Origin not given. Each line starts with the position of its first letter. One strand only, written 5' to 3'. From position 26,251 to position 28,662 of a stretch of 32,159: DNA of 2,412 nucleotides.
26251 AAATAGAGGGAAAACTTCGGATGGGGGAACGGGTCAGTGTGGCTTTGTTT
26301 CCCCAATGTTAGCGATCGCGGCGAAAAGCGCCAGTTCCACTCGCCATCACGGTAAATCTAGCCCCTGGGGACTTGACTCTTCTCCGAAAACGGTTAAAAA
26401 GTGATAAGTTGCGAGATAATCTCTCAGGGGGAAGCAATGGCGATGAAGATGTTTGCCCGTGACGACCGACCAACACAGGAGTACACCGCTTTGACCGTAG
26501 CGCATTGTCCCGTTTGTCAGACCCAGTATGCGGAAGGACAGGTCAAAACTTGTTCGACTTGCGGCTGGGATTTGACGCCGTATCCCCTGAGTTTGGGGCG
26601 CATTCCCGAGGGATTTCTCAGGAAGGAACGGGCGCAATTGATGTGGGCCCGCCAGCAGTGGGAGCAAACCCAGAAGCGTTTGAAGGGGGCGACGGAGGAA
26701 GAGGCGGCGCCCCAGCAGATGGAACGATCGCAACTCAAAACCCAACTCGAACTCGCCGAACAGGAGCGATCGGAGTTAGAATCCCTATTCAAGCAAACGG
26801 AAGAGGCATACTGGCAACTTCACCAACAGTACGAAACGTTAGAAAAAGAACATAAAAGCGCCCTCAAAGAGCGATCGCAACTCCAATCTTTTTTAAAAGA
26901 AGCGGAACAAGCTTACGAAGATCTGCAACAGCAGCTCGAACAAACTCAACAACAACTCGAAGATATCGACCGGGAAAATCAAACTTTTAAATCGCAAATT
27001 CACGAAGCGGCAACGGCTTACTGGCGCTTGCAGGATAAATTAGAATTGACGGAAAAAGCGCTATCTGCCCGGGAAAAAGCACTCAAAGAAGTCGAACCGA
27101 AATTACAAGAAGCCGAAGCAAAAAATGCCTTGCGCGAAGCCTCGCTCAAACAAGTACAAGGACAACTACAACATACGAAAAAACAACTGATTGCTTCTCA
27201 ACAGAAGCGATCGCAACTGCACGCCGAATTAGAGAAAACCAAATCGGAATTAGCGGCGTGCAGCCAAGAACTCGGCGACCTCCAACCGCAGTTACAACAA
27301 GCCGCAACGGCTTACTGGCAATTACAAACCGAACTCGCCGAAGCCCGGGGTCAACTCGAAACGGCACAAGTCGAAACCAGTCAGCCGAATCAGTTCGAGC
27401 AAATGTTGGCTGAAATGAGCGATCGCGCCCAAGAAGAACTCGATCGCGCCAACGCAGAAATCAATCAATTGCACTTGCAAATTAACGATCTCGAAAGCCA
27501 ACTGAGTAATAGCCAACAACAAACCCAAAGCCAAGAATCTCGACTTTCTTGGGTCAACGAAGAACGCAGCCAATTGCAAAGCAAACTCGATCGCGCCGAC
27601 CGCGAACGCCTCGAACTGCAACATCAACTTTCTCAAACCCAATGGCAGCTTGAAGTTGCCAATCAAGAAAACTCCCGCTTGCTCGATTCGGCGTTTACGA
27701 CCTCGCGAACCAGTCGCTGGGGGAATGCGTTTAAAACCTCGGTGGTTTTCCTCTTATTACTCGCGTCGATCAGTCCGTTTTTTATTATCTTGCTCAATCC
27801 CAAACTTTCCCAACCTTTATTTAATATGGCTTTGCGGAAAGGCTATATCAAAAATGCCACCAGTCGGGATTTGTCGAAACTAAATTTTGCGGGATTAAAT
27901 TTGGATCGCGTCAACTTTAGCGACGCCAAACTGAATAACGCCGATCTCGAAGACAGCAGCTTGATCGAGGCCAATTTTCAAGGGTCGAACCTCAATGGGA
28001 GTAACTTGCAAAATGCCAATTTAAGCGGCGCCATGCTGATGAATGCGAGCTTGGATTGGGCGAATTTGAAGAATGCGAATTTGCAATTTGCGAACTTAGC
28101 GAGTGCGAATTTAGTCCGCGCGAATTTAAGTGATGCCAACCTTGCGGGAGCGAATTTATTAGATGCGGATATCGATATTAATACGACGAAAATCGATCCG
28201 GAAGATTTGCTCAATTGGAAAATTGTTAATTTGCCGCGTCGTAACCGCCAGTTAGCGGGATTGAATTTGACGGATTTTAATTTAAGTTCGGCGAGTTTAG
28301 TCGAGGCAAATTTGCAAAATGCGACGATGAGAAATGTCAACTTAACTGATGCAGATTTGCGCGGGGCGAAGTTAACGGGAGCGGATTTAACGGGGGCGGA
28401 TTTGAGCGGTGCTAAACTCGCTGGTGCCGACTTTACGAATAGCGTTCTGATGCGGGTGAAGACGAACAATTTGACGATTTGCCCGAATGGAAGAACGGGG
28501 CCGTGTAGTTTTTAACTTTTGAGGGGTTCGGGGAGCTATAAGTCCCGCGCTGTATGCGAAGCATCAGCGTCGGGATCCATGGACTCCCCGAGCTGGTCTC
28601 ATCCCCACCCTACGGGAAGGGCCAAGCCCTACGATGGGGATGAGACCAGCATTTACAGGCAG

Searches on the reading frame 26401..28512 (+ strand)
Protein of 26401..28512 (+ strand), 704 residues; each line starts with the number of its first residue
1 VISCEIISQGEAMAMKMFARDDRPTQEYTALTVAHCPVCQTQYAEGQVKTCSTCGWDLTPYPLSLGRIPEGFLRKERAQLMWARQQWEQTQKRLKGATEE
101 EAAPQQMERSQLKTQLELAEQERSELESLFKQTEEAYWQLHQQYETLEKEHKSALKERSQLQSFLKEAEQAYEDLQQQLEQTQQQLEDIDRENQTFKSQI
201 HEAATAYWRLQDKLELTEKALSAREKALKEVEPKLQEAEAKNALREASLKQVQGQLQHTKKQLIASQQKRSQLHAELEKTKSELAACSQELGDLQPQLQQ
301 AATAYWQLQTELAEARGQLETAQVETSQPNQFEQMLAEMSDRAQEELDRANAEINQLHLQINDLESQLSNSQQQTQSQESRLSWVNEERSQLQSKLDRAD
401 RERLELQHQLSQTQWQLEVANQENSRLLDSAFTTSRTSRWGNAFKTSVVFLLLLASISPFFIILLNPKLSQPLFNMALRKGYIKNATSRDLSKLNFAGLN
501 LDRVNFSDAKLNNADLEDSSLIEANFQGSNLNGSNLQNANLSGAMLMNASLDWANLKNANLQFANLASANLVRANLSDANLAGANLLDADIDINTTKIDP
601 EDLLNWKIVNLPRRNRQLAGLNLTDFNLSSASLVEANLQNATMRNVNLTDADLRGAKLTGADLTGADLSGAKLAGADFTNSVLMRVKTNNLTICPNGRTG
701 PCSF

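Call 3: search_protein_families(library=pfam, proteins=[window:26401-28512:+], max_evalue=0.01)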
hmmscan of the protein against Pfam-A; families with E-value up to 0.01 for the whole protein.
window:26401-28512:+ (704 aa): 11 families
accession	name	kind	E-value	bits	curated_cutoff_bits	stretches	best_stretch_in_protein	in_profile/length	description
PF00805.28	Pentapeptide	-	2.2e-41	139.4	20.2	6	647-683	2-38/40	Pentapeptide repeats (8 copies)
PF13599.13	Pentapeptide_4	-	3.3e-18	65.9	38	3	490-544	22-76/78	Pentapeptide repeat region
PF13576.12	Pentapeptide_3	-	3.2e-13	50.1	27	2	639-681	2-47/48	Pentapeptide repeats (9 copies)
PF25296.1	Decapeptide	-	2.4e-07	31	45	0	628-679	12-63/74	Decapeptide repeat region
PF06160.17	EzrA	-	0.00019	20.3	39.6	1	276-446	345-510/557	Septation ring formation regulator, EzrA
PF09787.14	Golgin_A5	-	0.0022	18.1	31.7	1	213-379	55-218/305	Golgin subfamily A member 5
PF13166.12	AAA_13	-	0.0033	16.6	36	1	117-318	264-472/713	AAA domain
PF13851.11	GAS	-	0.0034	17.2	32.3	0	223-357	37-168/200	Growth-arrest specific micro-tubule binding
PF07888.16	CALCOCO1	-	0.0035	16.7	36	0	158-418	61-335/496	Calcium binding and coiled-coil domain (CALCOCO1) like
PF00038.26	Filament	-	0.0037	17.4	40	1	306-429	166-291/313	Intermediate filament protein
PF19220.6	Rod_CreS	-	0.0071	15.9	100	0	290-427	7-137/359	Crescentin, rod domain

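Call 4: search_protein_families(library=padloc, proteins=[window:26401-28512:+], max_evalue=0.01)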
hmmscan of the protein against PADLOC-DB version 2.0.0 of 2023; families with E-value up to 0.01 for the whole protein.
window:26401-28512:+ (704 aa): 10 families
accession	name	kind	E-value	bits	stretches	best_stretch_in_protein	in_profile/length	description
PDLC03859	LmuB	-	2.4e-08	31.6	2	34-253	332-476/611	-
PDLC03862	LmuB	-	4.1e-07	26.7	1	29-214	326-495/643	-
PDLC00582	JetC3|JetC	-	1.7e-06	24.1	1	246-427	783-966/1472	DUF3584 domain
PDLC00580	JetC3|JetC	-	3e-05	20.5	1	225-437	262-466/1068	DUF3584 domain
PDLC00550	JetC2|JetC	-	0.00061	15.6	1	249-422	788-964/1355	DUF3584 domain; MukB-like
PDLC03868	LmuB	-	0.00082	15.8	0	222-411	293-476/1035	-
PDLC00519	JetC1|JetC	-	0.0021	14.3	1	76-322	239-474/1097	DUF3584 domain; MukB-like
PDLC03864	LmuB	-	0.0037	13.8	0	76-185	243-351/657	-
PDLC00006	DruC1|DruC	-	0.0039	13.7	1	212-382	168-338/626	Unknown function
PDLC00551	JetC2|JetC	-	0.0054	12.6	1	203-426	746-967/1365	DUF3584 domain; MukB-like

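Call 5: search_protein_families(library=ncbifam, proteins=[window:26401-28512:+], max_evalue=0.01)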
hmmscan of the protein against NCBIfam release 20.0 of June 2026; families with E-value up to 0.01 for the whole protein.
window:26401-28512:+ (704 aa): 28 families (the best 25 are shown)
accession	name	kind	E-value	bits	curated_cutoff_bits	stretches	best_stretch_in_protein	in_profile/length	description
NF052603.1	penta_Alr5209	equivalog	1.3e-28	99.4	125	3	511-598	15-101/113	Alr5209 family pentapeptide repeat protein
NF047416.1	penta_HetL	equivalog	3.8e-26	91.9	260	1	488-683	22-218/218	heterocyst differentiation pentapeptide repeat protein HetL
NF011744.0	PRK15197.1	equivalog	1.2e-19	70.7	274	2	499-598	154-251/291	SPI-2 type III secretion system effector PipB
NF011743.0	PRK15196.1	equivalog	1.4e-19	70.2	354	2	492-592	190-285/350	type III secretion system effector PipB2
TIGR02169.1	SMC_prok_A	equivalog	1.2e-13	49.8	729.4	2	149-424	231-507/1165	chromosome segregation protein SMC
NF033086.2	penta_rpt_Qnr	equivalog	3.1e-13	49.9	240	2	489-581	5-98/211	Qnr family pentapeptide repeat protein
TIGR02168.1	SMC_prok_B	equivalog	1e-12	46.7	567.35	2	190-424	238-472/1181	chromosome segregation protein SMC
NF012152.0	penta_rpt_QnrC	exception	5.3e-12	46.2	500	2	486-582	18-105/221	QnrC family quinolone resistance pentapeptide repeat protein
NF000349.1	mfpA_AE000516.2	equivalog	6.8e-12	45.6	360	2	618-675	99-151/183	pentapeptide repeat protein MfpA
NF011904.1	PRK15377.1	subfamily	6.9e-11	41.2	500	2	485-584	15-117/606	type III secretion system effector HECT-type E3 ubiquitin transferase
NF045487.1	ASRP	equivalog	2.1e-10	39.8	300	2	44-202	297-447/593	archaea-specific SMC-related protein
NF000421.1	penta_rpt_QnrVC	exception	5e-10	39.7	460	2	503-587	10-100/218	QnrVC family quinolone resistance pentapeptide repeat protein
NF000056.3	penta_rpt_QnrS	exception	5.9e-10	39.2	460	1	485-582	12-105/218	QnrS family quinolone resistance pentapeptide repeat protein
NF000071.4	penta_rpt_QnrA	exception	3.2e-09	36.9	450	1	487-676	14-197/218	QnrA family quinolone resistance pentapeptide repeat protein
NF038182.1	penta_rpt_SmQnr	exception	1e-08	35.2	460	1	631-681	120-170/215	SmQnr family pentapeptide repeat protein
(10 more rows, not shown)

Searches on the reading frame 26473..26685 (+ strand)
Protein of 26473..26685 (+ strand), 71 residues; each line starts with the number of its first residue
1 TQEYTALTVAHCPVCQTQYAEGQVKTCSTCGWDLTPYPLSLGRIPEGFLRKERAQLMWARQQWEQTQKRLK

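Call 51: search_protein_families(library=pfam, proteins=[window:26473-26685:+], max_evalue=10)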
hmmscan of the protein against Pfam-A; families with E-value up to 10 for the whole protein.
window:26473-26685:+ (71 aa): 11 families
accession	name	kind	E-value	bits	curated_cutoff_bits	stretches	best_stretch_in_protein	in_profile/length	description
PF23475.1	zf-Tbcl_FmdE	-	0.005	16.7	23.2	2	21-44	4-24/35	FmdE treble clef zinc finger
PF12773.13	DZR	-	0.027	15.1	27.3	2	12-35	1-23/45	Double zinc ribbon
PF17032.10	Zn_ribbon_15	-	0.032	15.5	28.9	1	8-33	36-61/73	zinc-ribbon family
PF18912.6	DZR_2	-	0.036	14.3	27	1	11-36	9-33/56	Double zinc ribbon domain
PF24071.1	Phage_zn_bind_3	-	0.066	13.5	27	1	2-19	8-25/46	Phage FDXHR zinc binding domain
PF14206.11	Cys_rich_CPCC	-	0.16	12.2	24.5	1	11-35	2-29/75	Cysteine-rich CPCC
PF13240.11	Zn_Ribbon_1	-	0.19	12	25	1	11-31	1-20/23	zinc-ribbon domain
PF21344.3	Zn_ribbon_LysW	-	0.29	11.3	27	1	11-34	2-31/46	Alpha-aminoadipate carrier protein LysW-like, globular domain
PF02132.21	RecR_ZnF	-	0.3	11.4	22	1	9-17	1-9/21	RecR, Cys4-zinc finger domain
PF06170.17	DUF983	-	0.36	11.6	22.6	0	9-21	8-20/85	Protein of unknown function (DUF983)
PF13878.12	zf-C2H2_3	-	2.7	8.3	27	1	10-23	14-27/40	zinc-finger of acetyl-transferase ESCO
